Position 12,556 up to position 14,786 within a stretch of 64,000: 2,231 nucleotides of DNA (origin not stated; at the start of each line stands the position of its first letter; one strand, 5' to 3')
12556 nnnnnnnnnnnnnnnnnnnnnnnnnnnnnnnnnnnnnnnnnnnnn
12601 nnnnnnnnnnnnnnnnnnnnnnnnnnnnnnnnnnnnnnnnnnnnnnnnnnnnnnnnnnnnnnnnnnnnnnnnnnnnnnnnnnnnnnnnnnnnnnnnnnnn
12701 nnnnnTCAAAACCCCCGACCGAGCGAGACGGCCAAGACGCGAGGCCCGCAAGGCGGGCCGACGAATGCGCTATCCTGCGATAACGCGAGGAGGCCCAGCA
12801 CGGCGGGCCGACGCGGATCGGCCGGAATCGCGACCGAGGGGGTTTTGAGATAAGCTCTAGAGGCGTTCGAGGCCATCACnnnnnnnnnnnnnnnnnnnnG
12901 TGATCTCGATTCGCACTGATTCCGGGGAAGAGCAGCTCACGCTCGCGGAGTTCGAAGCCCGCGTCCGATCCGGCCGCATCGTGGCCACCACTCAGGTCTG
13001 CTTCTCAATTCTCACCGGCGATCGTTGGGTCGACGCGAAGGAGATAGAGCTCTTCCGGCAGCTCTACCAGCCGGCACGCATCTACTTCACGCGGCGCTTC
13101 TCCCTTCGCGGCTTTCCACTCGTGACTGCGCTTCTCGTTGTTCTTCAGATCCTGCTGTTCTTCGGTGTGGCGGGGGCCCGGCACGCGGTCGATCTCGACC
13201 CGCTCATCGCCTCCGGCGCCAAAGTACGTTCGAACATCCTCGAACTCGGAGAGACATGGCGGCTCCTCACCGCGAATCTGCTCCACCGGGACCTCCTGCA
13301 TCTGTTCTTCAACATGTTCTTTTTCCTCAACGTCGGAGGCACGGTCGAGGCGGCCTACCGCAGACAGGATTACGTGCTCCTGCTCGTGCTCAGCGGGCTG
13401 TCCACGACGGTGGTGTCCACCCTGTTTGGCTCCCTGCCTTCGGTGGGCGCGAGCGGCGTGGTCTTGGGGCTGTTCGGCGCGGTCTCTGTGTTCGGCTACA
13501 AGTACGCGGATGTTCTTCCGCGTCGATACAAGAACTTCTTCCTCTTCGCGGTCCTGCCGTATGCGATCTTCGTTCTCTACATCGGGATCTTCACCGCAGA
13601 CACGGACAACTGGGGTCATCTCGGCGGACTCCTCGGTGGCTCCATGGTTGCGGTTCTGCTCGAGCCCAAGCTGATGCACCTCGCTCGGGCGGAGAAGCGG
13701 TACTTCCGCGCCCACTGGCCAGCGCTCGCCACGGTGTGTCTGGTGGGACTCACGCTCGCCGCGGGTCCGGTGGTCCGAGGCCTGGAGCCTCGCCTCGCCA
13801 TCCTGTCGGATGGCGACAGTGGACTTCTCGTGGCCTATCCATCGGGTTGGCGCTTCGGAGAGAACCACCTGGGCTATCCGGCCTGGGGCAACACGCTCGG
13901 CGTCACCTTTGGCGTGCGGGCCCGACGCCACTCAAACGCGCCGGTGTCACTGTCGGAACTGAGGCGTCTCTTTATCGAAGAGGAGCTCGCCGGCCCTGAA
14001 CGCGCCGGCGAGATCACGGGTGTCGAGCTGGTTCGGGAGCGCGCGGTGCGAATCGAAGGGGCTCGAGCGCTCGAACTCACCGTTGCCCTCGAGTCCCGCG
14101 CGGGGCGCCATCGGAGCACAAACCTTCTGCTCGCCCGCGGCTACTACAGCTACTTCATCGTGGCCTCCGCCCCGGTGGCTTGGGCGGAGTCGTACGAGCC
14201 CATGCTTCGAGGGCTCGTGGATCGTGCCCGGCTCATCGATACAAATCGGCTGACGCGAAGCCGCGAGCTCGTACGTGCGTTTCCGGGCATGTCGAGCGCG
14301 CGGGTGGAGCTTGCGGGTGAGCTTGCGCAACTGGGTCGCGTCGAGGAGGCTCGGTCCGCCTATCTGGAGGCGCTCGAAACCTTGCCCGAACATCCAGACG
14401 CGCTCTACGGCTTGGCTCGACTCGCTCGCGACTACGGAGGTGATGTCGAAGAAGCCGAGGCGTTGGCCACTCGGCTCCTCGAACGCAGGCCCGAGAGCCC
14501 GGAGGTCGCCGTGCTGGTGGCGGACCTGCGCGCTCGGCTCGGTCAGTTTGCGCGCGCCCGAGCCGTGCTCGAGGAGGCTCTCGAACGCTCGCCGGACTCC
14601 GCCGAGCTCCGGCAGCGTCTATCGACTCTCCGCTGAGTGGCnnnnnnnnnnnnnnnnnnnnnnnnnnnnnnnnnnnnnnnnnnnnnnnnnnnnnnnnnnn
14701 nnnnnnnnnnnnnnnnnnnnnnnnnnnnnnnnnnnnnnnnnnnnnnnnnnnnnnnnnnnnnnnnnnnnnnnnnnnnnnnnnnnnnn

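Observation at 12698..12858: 161-bp structured inverted-repeat element (MITE/REP-like or RNA structure) between FHA-GGDEF and rhomboid genes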

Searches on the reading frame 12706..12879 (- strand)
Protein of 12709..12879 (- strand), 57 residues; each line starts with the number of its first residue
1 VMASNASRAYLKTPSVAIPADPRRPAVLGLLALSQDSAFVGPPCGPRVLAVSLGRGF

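Call 19: find_homologous_proteins(query=window:12709-12879:-, max_evalue=10)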
Query seq(57 aa): no candidate shares three 5-residue words with the query. No homologue found.

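Call 72: find_encoding_contigs(protein=window:12706-12876:-, flank=10000, max_places=10)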
Protein window:12706-12876:- (56 aa): no gene with exactly this product is on record in the collection.
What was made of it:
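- Tried and rejected: An exact-product look-up of the 56 aa ORF is not on record (call 72).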

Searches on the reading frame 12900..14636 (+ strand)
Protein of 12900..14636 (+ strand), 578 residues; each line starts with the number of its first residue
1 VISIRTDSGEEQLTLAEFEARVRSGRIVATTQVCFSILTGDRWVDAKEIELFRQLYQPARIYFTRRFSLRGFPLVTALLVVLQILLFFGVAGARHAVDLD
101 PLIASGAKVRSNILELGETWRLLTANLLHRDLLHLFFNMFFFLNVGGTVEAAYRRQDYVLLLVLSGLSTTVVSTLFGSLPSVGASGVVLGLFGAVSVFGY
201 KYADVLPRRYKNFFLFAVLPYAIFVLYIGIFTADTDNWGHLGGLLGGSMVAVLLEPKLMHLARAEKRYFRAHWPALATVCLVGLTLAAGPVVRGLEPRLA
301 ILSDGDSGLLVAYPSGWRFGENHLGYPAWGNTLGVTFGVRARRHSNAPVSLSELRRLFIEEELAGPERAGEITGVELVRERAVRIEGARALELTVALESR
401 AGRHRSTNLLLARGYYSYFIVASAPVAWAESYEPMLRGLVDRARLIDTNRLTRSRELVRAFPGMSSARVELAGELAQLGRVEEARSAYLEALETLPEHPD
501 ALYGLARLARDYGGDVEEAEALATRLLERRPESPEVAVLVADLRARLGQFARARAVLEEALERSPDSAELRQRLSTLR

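Call 11: search_protein_families(library=pfam, proteins=[window:12900-14636:+])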
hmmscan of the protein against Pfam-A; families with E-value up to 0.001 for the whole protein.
window:12900-14636:+ (578 aa): 12 families
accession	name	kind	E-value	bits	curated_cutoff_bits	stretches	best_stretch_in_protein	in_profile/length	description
PF01694.28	Rhomboid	-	2e-26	93.4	22.6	1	117-254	2-140/143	Rhomboid domain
PF13428.12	TPR_14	-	8.1e-15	54.3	23.5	2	535-575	2-42/44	Tetratricopeptide repeat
PF14559.12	TPR_19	-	6.7e-14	52.4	25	1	475-543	1-68/68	Tetratricopeptide repeat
PF13432.12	TPR_16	-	1.9e-12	47.8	32.7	2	474-534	6-65/65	Tetratricopeptide repeat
PF07719.23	TPR_2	-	5.8e-09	35.8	27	0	539-566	6-33/34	Tetratricopeptide repeat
PF13174.12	TPR_6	-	1.2e-08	35.5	26.3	0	500-533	1-33/33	Tetratricopeptide repeat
PF13431.12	TPR_17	-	1.8e-07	31.3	24.4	0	487-520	1-33/34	Tetratricopeptide repeat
PF13414.12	TPR_11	-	3.3e-07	30.3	26.8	0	475-506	4-35/42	TPR repeat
PF13181.12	TPR_8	-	6.5e-07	29.5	25.7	0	539-566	6-33/34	Tetratricopeptide repeat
PF13424.12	TPR_12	-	1.4e-06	28.8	30.1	1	466-531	4-76/77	Tetratricopeptide repeat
PF12895.13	ANAPC3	-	8.9e-05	23.1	27.2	0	515-565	4-56/82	Anaphase-promoting complex, cyclosome, subunit 3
PF13371.12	TPR_9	-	0.00044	20.6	35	0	515-571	10-66/73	Tetratricopeptide repeat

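Call 14: find_encoding_contigs(protein=window:12900-14636:+, flank=10000, max_places=10)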
Protein window:12900-14636:+ (578 aa): 11 contigs read that carry it; 8 places shown.
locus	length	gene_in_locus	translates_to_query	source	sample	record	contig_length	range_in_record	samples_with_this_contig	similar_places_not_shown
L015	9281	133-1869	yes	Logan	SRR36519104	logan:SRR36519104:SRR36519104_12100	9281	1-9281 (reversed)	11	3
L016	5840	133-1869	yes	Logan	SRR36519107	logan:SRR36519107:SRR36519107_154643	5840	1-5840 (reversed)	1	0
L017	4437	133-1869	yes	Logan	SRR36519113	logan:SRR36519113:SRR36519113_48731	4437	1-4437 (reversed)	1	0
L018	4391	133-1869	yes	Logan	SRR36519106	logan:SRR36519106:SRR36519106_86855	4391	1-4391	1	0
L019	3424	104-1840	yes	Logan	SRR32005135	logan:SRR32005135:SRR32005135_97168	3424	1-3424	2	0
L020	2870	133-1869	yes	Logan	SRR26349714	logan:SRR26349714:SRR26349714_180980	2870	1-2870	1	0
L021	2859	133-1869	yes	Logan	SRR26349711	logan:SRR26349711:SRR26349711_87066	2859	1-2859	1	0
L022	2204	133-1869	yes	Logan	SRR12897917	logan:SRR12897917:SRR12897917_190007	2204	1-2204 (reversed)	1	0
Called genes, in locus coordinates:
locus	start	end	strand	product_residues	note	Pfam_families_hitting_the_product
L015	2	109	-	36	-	?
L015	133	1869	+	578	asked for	PF01694:Rhomboid, PF07719:TPR_2 (faint), PF13181:TPR_8 (faint), PF13428:TPR_14 (weak), PF13432:TPR_16 (weak), PF14559:TPR_19, PF13432:TPR_16 (weak), PF13428:TPR_14 (weak), +4 more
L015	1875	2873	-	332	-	PF16697:Yop-YscD_cpl, PF00498:FHA, PF00990:GGDEF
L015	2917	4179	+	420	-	PF07690:MFS_1, PF06779:MFS_4 (weak), PF07690:MFS_1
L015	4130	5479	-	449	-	PF04996:AstB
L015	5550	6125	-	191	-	PF02517:Rce1-like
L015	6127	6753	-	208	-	PF08123:DOT1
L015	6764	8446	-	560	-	-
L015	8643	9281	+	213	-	?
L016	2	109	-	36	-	?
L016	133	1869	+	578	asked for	PF01694:Rhomboid, PF07719:TPR_2 (faint), PF13181:TPR_8 (faint), PF13428:TPR_14 (weak), PF13432:TPR_16 (weak), PF14559:TPR_19, PF13432:TPR_16 (weak), PF13428:TPR_14 (weak), +4 more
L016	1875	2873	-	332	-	PF16697:Yop-YscD_cpl, PF00498:FHA, PF00990:GGDEF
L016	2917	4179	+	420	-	PF07690:MFS_1, PF06779:MFS_4 (weak), PF07690:MFS_1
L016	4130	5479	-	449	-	PF04996:AstB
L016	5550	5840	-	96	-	?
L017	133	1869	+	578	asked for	PF01694:Rhomboid, PF07719:TPR_2 (faint), PF13181:TPR_8 (faint), PF13428:TPR_14 (weak), PF13432:TPR_16 (weak), PF14559:TPR_19, PF13432:TPR_16 (weak), PF13428:TPR_14 (weak), +4 more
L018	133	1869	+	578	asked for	PF01694:Rhomboid, PF07719:TPR_2 (faint), PF13181:TPR_8 (faint), PF13428:TPR_14 (weak), PF13432:TPR_16 (weak), PF14559:TPR_19, PF13432:TPR_16 (weak), PF13428:TPR_14 (weak), +4 more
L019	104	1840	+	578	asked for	PF01694:Rhomboid, PF07719:TPR_2 (faint), PF13181:TPR_8 (faint), PF13428:TPR_14 (weak), PF13432:TPR_16 (weak), PF14559:TPR_19, PF13432:TPR_16 (weak), PF13428:TPR_14 (weak), +4 more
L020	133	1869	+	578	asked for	PF01694:Rhomboid, PF07719:TPR_2 (faint), PF13181:TPR_8 (faint), PF13428:TPR_14 (weak), PF13432:TPR_16 (weak), PF14559:TPR_19, PF13432:TPR_16 (weak), PF13428:TPR_14 (weak), +4 more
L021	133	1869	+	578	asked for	PF01694:Rhomboid, PF07719:TPR_2 (faint), PF13181:TPR_8 (faint), PF13428:TPR_14 (weak), PF13432:TPR_16 (weak), PF14559:TPR_19, PF13432:TPR_16 (weak), PF13428:TPR_14 (weak), +4 more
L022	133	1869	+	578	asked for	PF01694:Rhomboid, PF07719:TPR_2 (faint), PF13181:TPR_8 (faint), PF13428:TPR_14 (weak), PF13432:TPR_16 (weak), PF14559:TPR_19, PF13432:TPR_16 (weak), PF13428:TPR_14 (weak), +4 more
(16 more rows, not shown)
